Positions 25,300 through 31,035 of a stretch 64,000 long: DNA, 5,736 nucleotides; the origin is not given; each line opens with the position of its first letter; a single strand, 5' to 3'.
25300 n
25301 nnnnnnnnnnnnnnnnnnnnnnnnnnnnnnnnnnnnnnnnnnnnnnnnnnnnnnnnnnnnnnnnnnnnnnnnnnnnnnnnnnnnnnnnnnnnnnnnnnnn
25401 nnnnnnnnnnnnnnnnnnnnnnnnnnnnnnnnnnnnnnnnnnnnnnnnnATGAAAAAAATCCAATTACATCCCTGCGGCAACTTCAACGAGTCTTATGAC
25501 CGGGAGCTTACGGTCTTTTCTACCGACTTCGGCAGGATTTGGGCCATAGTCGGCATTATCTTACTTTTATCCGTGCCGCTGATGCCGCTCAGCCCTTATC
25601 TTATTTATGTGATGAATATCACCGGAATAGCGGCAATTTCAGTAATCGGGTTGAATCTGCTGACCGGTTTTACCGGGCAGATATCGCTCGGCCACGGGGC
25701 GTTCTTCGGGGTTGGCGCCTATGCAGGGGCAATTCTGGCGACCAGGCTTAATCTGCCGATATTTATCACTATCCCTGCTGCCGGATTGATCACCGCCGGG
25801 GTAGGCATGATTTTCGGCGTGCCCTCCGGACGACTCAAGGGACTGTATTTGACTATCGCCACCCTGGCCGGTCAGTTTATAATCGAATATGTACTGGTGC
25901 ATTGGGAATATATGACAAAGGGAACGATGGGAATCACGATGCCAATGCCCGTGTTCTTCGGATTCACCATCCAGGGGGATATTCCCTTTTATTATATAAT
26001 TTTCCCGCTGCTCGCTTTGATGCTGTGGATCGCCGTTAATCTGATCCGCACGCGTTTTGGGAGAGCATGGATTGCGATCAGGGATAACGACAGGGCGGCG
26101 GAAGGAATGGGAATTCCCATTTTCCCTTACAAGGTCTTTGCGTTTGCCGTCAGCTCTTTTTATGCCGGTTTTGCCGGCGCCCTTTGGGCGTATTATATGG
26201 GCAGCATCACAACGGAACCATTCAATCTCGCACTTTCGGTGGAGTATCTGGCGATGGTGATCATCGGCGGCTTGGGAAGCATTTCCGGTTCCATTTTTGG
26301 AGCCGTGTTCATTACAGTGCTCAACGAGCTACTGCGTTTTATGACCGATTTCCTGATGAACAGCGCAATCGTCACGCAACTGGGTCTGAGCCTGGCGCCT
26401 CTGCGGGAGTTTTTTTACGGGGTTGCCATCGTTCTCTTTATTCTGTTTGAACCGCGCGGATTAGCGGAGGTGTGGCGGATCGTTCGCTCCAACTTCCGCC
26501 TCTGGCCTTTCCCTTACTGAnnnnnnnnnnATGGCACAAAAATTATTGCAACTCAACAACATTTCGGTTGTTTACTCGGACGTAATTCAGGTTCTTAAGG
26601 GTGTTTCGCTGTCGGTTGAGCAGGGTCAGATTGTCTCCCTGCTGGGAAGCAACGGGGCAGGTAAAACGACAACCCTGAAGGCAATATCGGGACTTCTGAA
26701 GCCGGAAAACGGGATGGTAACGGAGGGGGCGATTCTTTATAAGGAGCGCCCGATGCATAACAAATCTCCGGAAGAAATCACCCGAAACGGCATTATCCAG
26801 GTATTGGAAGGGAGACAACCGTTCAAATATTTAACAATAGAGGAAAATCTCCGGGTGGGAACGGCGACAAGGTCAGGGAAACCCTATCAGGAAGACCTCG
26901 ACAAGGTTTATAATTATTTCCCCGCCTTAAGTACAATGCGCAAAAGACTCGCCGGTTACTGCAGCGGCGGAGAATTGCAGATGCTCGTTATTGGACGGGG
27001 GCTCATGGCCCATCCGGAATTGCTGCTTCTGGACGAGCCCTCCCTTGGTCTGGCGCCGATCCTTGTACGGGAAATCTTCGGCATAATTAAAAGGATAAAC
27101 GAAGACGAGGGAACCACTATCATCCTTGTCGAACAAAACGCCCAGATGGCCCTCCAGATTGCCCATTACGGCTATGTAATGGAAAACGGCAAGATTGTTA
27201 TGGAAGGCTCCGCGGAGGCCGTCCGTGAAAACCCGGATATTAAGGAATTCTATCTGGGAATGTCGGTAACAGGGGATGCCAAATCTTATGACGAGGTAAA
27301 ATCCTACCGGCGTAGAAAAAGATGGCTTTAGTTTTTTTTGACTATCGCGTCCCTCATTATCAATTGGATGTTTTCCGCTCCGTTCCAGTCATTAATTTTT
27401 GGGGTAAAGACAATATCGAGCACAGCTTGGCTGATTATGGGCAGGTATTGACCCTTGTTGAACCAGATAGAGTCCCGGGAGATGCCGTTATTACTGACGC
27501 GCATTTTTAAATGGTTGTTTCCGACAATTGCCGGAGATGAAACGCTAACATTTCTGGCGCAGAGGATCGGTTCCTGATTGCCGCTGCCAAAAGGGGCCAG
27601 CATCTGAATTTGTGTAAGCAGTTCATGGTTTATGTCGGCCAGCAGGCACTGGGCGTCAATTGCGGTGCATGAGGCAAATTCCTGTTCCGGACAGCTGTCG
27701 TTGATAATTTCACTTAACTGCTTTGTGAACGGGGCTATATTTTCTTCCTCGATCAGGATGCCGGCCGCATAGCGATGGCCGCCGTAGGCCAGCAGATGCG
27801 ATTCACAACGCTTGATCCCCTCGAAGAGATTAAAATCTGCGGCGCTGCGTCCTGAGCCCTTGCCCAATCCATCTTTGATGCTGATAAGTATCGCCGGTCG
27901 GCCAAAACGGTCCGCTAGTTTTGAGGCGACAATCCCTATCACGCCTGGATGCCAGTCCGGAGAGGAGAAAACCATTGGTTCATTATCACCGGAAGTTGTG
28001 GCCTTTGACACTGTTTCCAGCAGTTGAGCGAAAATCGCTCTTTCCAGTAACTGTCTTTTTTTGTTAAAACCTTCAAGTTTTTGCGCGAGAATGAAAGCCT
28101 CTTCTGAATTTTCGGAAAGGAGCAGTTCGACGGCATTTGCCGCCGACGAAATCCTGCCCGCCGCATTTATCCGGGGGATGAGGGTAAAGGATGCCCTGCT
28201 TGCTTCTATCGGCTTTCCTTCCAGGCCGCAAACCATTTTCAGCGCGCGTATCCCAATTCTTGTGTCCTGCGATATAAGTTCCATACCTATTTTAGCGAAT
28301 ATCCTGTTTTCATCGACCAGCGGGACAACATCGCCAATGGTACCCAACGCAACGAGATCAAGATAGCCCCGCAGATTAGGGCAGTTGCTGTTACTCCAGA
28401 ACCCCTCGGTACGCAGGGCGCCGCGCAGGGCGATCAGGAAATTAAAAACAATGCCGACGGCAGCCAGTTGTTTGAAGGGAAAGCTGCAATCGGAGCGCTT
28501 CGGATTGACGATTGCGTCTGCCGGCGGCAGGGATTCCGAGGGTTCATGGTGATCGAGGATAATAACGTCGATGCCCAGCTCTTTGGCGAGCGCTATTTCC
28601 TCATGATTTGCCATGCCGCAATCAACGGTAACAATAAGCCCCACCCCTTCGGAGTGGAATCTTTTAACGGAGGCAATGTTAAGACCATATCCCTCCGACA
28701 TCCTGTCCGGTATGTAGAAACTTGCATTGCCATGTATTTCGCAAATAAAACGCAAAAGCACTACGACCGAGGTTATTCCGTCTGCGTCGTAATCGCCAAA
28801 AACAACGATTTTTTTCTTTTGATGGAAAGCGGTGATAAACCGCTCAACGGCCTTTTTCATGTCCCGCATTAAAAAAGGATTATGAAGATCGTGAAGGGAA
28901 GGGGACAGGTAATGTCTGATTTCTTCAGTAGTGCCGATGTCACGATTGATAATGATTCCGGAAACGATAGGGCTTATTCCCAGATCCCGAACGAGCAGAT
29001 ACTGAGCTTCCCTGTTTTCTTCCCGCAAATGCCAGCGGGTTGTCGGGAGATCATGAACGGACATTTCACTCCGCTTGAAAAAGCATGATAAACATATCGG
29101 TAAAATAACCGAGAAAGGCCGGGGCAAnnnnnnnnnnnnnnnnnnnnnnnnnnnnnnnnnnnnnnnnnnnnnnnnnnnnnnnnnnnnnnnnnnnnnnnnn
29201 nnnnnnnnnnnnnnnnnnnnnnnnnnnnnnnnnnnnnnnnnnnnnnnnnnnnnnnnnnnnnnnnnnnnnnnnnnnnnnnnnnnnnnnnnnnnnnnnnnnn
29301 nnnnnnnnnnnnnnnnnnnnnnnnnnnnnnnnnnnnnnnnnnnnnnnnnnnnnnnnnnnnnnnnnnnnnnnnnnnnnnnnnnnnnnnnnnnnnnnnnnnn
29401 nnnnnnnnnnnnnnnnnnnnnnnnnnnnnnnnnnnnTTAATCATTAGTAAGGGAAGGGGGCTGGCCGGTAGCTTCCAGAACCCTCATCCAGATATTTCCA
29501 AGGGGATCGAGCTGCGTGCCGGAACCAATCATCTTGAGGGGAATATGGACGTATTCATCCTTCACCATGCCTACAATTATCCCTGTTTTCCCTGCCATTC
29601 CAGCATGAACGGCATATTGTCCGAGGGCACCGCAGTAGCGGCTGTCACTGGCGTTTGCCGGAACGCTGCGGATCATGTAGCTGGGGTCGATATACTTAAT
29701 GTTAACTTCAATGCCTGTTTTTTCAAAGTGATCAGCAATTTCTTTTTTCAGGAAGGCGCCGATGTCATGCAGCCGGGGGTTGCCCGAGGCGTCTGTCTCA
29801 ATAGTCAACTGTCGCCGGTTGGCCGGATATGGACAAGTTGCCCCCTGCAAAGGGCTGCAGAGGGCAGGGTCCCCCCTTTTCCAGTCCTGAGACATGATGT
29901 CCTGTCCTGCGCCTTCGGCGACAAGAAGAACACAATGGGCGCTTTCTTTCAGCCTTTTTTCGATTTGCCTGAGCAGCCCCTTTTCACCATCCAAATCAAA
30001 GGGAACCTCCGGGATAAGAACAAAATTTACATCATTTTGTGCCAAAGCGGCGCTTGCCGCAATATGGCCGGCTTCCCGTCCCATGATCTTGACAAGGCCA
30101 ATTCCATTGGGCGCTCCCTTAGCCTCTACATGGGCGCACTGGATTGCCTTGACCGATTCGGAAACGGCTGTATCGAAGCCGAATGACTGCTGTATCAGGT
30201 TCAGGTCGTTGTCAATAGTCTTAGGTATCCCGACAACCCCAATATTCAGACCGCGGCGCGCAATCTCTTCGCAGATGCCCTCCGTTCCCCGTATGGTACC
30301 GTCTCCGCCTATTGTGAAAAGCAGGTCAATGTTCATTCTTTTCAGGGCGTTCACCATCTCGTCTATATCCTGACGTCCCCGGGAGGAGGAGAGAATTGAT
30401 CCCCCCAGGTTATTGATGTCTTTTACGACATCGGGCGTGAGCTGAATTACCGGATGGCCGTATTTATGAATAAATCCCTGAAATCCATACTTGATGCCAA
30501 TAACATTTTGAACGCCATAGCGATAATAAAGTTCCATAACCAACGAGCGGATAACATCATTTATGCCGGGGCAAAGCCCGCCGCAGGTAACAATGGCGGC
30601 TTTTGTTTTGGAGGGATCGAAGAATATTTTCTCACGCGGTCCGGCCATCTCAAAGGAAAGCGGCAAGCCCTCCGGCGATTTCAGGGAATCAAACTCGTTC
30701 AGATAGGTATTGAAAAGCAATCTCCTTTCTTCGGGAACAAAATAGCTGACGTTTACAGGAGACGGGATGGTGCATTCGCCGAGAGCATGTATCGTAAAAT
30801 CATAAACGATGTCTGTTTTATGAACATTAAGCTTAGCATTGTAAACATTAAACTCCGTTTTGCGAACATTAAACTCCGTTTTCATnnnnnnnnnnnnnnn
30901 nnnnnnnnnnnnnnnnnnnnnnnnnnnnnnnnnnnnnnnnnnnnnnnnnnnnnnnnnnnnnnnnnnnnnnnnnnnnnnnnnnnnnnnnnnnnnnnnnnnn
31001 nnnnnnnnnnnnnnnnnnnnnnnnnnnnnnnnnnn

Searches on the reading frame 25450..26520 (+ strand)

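Call 40: search_protein_families(library=pfam, proteins=[window:25450-26520:+], max_evalue=0.00001)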
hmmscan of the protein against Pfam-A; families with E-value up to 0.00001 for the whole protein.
window:25450-26520:+ (356 aa): 1 family
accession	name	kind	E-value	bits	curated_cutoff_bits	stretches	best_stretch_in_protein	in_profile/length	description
PF02653.21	BPD_transp_2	-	7.3e-44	150.4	26.8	1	51-328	2-266/269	Branched-chain amino acid transport system / permease component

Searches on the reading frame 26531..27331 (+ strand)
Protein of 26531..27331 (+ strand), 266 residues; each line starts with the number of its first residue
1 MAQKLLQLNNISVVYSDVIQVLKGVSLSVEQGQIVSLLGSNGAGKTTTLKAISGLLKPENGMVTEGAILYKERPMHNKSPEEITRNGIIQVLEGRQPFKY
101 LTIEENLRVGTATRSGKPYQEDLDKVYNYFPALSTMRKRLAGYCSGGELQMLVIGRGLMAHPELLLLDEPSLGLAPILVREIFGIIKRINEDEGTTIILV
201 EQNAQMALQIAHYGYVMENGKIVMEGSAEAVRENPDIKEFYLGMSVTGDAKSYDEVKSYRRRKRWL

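Call 40: search_protein_families(library=pfam, proteins=[window:26531-27331:+], max_evalue=0.00001)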
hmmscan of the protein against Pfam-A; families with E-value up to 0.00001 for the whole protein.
window:26531-27331:+ (266 aa): 2 families
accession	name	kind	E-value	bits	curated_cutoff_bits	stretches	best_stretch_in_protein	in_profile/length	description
PF00005.33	ABC_tran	-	3.1e-26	93.1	25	1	22-171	1-136/137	ABC transporter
PF13304.12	AAA_21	-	2.8e-09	37.9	27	0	159-199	254-295/304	AAA domain, putative AbiEii toxin, Type IV TA system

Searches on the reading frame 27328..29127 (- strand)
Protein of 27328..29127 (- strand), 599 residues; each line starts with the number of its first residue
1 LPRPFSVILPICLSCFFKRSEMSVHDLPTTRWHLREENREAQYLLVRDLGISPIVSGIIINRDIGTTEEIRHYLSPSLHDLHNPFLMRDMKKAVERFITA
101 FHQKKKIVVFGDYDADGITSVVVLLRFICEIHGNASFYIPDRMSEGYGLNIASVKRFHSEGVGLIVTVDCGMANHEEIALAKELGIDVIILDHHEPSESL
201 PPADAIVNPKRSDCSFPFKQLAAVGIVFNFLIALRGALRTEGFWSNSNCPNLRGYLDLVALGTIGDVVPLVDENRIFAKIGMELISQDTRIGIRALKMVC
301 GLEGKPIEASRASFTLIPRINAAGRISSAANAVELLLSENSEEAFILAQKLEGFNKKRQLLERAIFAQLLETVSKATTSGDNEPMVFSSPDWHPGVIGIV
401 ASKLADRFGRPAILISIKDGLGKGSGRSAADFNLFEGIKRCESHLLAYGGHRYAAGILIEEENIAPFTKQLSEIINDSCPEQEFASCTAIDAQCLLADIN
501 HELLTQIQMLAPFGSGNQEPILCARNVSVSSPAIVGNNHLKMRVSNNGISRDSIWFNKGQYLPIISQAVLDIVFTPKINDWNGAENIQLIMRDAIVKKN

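Call 40: search_protein_families(library=pfam, proteins=[window:27328-29127:-], max_evalue=0.00001)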
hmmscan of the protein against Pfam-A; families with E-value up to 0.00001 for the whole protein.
window:27328-29127:- (599 aa): 3 families
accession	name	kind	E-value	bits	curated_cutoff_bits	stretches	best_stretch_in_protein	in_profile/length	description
PF17768.7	RecJ_OB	-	6.9e-30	103.7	27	1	490-593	1-107/107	RecJ OB domain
PF01368.27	DHH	-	1.2e-26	93.9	28.1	1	106-263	1-125/125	DHH family, N-terminal domain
PF02272.25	DHHA1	-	5.4e-13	49.7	25.9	1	387-476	6-101/102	DHHA1 domain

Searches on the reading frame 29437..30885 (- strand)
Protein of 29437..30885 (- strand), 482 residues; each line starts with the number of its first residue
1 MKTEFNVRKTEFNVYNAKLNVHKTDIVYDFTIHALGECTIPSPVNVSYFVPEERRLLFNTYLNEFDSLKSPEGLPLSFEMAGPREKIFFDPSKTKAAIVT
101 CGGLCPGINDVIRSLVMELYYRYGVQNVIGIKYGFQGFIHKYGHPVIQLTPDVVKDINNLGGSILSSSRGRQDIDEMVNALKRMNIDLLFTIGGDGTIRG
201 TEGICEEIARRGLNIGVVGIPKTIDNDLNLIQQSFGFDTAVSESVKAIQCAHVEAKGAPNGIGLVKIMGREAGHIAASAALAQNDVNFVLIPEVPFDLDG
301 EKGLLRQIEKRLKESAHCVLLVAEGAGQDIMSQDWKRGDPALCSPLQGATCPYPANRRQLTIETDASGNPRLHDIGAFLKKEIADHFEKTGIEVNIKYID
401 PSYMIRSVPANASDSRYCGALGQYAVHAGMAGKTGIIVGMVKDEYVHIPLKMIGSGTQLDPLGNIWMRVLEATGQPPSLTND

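Call 40: search_protein_families(library=pfam, proteins=[window:29437-30885:-], max_evalue=0.00001)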
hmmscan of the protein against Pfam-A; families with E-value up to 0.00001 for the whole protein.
window:29437-30885:- (482 aa): 1 family
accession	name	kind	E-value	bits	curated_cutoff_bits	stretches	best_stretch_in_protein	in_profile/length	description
PF00365.25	PFK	-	8.2e-60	203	30.9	1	96-428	2-276/277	Phosphofructokinase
